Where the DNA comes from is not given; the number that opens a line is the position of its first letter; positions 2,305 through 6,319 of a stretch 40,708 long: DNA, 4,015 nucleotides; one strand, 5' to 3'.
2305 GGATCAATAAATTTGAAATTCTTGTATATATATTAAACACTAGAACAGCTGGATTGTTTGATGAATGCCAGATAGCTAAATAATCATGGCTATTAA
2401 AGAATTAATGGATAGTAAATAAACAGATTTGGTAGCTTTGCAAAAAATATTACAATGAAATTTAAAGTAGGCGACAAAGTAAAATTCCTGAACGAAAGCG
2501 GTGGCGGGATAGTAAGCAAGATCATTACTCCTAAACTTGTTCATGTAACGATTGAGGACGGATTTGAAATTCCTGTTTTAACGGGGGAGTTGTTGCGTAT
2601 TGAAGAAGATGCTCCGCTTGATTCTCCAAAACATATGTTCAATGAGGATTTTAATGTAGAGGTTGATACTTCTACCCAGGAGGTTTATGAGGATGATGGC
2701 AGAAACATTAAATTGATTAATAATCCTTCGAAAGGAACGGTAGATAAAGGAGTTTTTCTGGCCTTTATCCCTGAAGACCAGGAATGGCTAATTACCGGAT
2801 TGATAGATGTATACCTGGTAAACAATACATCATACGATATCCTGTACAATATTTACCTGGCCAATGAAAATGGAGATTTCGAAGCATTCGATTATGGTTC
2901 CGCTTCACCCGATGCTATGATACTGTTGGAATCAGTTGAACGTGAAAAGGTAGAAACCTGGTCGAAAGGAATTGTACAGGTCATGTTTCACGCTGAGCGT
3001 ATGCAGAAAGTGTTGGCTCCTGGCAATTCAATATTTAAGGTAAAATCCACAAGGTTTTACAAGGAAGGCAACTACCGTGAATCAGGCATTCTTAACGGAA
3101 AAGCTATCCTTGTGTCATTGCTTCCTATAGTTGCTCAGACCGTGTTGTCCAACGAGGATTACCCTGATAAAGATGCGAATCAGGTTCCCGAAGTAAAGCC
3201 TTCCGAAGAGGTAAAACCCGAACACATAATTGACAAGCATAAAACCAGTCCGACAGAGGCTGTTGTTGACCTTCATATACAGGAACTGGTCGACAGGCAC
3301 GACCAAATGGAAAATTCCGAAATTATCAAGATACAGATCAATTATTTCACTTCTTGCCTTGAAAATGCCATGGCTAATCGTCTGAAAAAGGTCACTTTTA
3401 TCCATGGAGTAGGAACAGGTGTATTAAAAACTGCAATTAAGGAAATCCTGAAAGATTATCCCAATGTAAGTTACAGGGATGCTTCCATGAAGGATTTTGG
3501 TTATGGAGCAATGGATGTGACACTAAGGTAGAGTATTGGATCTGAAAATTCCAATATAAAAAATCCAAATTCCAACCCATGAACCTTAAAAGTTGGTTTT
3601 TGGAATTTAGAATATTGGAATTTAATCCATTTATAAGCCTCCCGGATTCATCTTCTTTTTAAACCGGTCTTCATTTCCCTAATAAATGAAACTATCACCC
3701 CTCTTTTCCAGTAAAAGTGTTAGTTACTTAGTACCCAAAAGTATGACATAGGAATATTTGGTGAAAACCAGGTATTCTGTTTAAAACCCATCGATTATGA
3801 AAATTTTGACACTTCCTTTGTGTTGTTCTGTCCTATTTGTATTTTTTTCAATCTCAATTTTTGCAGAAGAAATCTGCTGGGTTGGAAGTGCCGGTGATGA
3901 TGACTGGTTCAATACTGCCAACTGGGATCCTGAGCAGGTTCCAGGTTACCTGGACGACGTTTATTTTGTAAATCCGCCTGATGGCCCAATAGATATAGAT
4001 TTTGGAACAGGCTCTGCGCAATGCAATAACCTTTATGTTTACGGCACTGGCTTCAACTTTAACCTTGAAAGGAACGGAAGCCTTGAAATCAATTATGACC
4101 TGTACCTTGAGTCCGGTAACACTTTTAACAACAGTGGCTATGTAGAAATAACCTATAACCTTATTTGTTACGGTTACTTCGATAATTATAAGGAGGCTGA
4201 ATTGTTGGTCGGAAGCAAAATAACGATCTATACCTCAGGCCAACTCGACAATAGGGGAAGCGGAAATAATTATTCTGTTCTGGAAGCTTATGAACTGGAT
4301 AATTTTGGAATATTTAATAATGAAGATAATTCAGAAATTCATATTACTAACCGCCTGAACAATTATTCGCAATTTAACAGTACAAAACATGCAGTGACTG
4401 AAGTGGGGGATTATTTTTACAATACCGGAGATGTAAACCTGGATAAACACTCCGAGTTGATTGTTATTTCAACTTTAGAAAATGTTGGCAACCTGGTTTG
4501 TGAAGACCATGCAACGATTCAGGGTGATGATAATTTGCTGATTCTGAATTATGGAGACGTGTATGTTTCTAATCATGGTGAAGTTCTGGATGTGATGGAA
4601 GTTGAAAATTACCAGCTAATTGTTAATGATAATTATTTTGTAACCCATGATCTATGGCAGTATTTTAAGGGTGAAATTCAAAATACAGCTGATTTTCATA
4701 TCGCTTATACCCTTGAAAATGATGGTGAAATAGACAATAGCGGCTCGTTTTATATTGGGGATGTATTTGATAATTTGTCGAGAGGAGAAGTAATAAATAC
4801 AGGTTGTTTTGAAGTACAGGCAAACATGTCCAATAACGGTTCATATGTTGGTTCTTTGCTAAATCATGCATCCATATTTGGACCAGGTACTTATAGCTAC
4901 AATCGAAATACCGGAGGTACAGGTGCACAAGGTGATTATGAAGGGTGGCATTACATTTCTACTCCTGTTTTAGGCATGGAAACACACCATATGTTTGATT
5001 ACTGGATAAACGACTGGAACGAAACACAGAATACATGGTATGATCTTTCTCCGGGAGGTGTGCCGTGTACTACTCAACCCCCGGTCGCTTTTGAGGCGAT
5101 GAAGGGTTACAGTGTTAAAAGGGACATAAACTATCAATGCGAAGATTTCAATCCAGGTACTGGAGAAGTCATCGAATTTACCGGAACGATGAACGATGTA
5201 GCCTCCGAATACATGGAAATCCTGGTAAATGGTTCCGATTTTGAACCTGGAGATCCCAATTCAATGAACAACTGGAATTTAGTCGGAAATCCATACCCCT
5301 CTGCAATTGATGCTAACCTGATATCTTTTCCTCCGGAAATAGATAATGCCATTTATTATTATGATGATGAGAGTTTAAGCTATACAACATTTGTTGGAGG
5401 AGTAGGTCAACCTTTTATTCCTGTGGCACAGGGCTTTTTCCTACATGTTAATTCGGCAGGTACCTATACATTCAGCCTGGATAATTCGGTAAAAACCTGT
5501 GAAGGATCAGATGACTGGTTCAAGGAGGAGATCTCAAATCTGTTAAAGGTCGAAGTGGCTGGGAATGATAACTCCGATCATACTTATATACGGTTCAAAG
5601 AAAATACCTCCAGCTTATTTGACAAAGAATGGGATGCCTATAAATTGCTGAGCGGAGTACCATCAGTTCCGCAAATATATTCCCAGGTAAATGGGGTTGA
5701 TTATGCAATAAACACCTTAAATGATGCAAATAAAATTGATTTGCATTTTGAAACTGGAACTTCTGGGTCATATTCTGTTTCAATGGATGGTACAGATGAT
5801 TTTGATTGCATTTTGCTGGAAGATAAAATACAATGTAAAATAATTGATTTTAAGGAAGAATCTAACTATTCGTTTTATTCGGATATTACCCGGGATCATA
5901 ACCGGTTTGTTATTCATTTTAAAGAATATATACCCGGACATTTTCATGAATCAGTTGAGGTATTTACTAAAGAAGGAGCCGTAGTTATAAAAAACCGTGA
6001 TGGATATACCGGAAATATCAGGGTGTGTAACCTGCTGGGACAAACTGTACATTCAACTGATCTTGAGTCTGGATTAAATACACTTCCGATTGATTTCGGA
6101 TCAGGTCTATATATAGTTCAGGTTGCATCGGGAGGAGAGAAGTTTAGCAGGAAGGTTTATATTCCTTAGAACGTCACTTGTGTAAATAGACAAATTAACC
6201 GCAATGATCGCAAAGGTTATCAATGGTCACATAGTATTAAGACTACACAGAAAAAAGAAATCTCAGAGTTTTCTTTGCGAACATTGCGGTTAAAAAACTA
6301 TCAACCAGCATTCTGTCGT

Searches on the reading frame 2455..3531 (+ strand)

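Call 8: search_protein_families(library=pfam, proteins=[window:2455-3531:+], max_evalue=0.001)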
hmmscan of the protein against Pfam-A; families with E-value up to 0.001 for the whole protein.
window:2455-3531:+ (358 aa): 2 families
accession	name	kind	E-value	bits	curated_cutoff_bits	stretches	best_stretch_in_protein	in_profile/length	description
PF09640.15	DUF2027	-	1.7e-17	63.9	25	1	100-222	3-125/156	Domain of unknown function (DUF2027)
PF01713.27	Smr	-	5e-11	43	25.7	1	300-358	17-77/77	Smr domain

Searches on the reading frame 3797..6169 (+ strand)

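Call 8: search_protein_families(library=pfam, proteins=[window:3797-6169:+], max_evalue=0.001)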
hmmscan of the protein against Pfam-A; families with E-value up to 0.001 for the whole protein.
window:3797-6169:+ (790 aa): 2 families
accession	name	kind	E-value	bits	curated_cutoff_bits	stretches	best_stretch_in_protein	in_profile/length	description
PF19910.5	DUF6383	-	2.8e-05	24.6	23.7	1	718-776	10-64/74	Domain of unknown function (DUF6383)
PF18962.6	Por_Secre_tail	-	0.0002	22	27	0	729-789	10-75/75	Secretion system C-terminal sorting domain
